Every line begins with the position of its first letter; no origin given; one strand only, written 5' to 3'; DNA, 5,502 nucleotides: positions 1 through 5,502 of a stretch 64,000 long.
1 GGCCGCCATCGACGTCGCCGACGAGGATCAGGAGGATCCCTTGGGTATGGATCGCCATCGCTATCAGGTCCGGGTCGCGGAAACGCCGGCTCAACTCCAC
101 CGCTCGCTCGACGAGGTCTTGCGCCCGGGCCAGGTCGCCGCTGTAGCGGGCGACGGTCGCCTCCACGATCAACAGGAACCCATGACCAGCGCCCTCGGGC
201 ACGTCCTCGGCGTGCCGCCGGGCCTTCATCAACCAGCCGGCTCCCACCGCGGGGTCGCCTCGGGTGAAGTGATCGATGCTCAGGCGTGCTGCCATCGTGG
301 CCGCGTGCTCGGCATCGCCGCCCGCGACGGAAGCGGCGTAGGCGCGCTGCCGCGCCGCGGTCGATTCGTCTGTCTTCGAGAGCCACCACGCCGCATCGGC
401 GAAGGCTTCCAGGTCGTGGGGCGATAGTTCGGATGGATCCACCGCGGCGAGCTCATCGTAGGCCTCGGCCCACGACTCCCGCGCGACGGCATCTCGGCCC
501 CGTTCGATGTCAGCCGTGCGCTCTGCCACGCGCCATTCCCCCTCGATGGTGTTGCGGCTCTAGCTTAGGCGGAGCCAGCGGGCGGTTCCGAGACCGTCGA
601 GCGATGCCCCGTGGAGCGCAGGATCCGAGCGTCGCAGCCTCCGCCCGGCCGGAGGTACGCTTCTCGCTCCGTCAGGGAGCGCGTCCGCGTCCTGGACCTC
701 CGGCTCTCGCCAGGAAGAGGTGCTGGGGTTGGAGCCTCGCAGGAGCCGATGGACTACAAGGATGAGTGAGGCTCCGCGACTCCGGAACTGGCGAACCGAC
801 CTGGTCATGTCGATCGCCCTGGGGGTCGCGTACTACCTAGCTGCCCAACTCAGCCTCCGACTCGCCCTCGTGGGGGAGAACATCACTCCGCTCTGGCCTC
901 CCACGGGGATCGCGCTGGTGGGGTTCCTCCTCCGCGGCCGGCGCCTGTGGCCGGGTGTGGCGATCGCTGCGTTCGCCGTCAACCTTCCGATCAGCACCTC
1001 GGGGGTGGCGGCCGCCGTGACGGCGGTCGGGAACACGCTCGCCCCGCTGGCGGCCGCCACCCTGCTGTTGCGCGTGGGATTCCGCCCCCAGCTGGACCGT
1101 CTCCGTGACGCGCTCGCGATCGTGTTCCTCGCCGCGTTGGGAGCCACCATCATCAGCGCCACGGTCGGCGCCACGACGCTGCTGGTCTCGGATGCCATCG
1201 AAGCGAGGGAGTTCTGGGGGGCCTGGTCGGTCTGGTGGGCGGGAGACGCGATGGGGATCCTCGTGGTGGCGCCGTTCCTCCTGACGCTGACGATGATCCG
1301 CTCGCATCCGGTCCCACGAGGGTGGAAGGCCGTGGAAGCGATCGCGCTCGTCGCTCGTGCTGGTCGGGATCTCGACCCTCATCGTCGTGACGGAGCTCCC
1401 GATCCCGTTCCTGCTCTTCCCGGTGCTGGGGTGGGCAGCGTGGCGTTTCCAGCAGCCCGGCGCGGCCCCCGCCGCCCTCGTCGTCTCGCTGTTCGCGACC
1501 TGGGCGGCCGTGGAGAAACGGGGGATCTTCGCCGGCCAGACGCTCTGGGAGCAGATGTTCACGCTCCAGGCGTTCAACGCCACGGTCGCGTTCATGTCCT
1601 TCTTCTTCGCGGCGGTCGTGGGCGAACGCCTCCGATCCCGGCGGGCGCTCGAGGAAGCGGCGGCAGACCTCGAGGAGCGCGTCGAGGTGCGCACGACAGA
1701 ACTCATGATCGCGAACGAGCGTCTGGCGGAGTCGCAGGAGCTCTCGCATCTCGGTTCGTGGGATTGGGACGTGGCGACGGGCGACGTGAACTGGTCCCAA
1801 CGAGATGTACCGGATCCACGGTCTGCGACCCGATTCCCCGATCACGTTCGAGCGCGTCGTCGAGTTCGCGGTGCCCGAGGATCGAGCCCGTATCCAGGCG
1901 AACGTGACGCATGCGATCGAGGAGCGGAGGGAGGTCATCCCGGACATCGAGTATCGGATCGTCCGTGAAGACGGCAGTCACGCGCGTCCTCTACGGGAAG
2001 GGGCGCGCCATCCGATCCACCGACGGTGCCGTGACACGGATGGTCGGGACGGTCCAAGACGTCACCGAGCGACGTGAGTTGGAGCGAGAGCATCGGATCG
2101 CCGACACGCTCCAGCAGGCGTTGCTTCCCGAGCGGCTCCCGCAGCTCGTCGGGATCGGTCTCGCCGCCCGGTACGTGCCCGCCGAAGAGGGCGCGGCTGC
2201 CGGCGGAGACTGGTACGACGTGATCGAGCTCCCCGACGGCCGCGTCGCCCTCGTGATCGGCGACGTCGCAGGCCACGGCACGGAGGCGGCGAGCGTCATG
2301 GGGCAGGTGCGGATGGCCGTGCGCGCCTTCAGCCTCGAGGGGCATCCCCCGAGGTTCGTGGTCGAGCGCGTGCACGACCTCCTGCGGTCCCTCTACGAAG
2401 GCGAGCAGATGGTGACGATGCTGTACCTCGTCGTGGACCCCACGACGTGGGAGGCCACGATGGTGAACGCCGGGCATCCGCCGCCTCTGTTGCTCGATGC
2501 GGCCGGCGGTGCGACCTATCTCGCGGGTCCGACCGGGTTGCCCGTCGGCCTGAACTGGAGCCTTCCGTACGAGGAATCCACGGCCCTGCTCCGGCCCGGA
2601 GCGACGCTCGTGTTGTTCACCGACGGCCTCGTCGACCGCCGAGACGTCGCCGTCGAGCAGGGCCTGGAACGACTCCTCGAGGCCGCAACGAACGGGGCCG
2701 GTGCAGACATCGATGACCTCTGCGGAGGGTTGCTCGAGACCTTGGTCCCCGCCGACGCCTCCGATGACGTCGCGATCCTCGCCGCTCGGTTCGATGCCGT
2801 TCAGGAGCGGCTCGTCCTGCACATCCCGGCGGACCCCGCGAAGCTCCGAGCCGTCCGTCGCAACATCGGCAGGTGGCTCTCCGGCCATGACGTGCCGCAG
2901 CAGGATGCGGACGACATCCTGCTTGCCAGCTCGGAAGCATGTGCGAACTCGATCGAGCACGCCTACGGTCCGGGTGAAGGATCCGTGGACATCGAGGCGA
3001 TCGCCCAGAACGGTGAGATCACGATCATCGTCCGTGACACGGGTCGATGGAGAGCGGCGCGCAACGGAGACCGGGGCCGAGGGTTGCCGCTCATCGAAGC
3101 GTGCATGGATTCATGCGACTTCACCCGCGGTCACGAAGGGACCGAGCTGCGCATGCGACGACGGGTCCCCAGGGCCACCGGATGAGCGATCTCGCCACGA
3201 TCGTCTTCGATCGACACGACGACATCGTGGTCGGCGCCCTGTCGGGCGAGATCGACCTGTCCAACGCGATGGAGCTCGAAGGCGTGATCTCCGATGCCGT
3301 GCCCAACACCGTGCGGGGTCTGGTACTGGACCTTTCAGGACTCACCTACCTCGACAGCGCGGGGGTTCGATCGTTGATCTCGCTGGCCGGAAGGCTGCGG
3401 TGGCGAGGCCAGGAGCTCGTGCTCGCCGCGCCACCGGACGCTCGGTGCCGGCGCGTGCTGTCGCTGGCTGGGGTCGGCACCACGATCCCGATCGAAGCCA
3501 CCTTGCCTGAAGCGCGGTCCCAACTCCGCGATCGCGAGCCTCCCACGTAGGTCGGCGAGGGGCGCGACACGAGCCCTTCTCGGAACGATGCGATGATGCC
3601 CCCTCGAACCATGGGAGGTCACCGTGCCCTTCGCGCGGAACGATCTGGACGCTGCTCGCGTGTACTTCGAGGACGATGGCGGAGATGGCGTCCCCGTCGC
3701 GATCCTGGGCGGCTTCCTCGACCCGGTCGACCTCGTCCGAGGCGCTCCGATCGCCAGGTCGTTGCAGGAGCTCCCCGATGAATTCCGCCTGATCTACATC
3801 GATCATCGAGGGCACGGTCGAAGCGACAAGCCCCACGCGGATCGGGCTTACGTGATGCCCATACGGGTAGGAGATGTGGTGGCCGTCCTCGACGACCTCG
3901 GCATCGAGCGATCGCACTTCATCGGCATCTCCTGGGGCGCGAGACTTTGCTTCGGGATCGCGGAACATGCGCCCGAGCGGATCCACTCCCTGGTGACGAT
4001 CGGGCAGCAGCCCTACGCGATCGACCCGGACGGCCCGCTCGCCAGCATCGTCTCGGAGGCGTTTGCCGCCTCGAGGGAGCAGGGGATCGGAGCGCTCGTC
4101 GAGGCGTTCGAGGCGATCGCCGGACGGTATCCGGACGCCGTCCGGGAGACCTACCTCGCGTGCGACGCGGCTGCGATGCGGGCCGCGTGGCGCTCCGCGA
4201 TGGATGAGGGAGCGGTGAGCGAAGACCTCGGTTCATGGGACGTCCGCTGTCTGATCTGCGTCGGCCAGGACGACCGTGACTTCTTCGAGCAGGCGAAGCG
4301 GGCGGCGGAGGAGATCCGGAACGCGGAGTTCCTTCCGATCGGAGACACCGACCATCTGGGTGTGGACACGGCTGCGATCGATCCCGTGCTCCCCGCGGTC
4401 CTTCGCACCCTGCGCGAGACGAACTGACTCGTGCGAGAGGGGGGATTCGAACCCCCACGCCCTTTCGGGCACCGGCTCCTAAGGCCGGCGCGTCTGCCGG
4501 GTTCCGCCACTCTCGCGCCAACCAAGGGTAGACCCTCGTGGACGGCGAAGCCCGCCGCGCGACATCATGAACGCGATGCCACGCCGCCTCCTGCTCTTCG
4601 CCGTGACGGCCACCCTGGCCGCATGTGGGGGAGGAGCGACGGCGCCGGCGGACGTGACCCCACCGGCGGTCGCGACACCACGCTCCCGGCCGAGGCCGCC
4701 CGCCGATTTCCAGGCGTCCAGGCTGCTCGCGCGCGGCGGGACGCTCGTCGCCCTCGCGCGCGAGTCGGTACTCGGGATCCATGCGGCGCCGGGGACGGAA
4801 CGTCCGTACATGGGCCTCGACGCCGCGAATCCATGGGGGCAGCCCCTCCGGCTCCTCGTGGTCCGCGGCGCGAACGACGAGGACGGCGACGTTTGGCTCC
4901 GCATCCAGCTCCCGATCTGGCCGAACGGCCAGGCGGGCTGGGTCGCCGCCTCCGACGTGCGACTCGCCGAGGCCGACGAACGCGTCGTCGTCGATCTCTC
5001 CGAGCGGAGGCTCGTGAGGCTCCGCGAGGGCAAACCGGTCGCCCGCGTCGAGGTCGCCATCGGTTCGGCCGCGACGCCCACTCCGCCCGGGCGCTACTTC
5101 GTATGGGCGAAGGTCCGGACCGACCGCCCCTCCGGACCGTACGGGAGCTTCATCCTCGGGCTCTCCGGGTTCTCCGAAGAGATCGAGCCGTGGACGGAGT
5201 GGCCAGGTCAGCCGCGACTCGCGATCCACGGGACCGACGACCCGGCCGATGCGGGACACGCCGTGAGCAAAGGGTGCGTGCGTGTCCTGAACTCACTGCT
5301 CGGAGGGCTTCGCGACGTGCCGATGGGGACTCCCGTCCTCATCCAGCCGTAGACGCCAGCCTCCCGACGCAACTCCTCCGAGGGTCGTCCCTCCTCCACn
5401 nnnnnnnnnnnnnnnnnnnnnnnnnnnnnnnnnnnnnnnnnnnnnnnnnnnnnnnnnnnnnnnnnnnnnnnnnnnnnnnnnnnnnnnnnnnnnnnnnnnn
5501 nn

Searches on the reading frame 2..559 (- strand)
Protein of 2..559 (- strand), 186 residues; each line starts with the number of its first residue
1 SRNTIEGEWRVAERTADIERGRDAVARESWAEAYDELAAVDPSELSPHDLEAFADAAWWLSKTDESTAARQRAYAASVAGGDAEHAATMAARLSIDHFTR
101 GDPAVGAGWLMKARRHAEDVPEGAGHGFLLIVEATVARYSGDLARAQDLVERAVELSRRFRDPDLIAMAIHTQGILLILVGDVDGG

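Call 39: search_protein_families(library=pfam, proteins=[window:2-559:-], max_evalue=0.01)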
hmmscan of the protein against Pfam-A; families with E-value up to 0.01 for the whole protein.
window:2-559:- (186 aa): 1 family
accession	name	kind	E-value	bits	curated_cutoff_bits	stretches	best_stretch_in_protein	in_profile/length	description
PF13424.12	TPR_12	-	3.4e-06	27.6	30.1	1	134-182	10-60/77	Tetratricopeptide repeat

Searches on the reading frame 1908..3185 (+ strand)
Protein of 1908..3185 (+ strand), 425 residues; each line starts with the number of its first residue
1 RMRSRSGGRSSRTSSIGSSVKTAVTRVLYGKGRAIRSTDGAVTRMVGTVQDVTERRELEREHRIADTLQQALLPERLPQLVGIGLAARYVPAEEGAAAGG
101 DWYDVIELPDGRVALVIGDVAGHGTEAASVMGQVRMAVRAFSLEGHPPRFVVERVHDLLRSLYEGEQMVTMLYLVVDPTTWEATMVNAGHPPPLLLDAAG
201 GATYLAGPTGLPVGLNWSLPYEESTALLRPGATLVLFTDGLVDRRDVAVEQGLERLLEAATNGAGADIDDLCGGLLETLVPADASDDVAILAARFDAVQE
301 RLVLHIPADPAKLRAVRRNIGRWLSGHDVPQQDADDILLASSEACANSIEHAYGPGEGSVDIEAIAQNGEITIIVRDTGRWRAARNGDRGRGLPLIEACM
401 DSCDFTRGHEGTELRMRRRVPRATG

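Call 46: search_protein_families(library=pfam, proteins=[window:1908-3185:+], max_evalue=0.01)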
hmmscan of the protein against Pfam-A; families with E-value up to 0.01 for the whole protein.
window:1908-3185:+ (425 aa): 3 families
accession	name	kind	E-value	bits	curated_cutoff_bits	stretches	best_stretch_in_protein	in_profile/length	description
PF07228.17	SpoIIE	-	2.1e-51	175.1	25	1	109-295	1-191/192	Stage II sporulation protein E (SpoIIE)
PF13581.12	HATPase_c_2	-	1.5e-25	90.1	27.4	1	306-417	1-126/127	Histidine kinase-like ATPase domain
PF02518.31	HATPase_c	-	0.0004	21.2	26.4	1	333-380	2-47/111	Histidine kinase-, DNA gyrase B-, and HSP90-like ATPase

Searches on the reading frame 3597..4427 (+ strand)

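Call 39: search_protein_families(library=pfam, proteins=[window:3597-4427:+], max_evalue=0.01)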
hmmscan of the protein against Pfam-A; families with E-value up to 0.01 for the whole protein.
window:3597-4427:+ (276 aa): 3 families
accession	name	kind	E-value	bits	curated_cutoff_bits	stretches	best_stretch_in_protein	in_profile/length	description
PF00561.26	Abhydrolase_1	-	6e-17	62.6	25.8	1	33-144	2-105/245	alpha/beta hydrolase fold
PF12697.13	Abhydrolase_6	-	2.1e-07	32.3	26.3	1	59-257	24-208/217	Alpha/beta hydrolase family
PF12146.15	Hydrolase_4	-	0.0002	21.2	27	1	62-136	31-108/239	Serine aminopeptidase, S33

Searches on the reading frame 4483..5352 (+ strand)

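Call 39: search_protein_families(library=pfam, proteins=[window:4483-5352:+], max_evalue=0.01)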
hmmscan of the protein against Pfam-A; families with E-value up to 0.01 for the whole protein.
window:4483-5352:+ (289 aa): 1 family
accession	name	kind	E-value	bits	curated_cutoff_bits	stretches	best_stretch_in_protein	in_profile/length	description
PF03734.19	YkuD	-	2.3e-15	57.9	23.4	1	166-287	2-146/146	L,D-transpeptidase catalytic domain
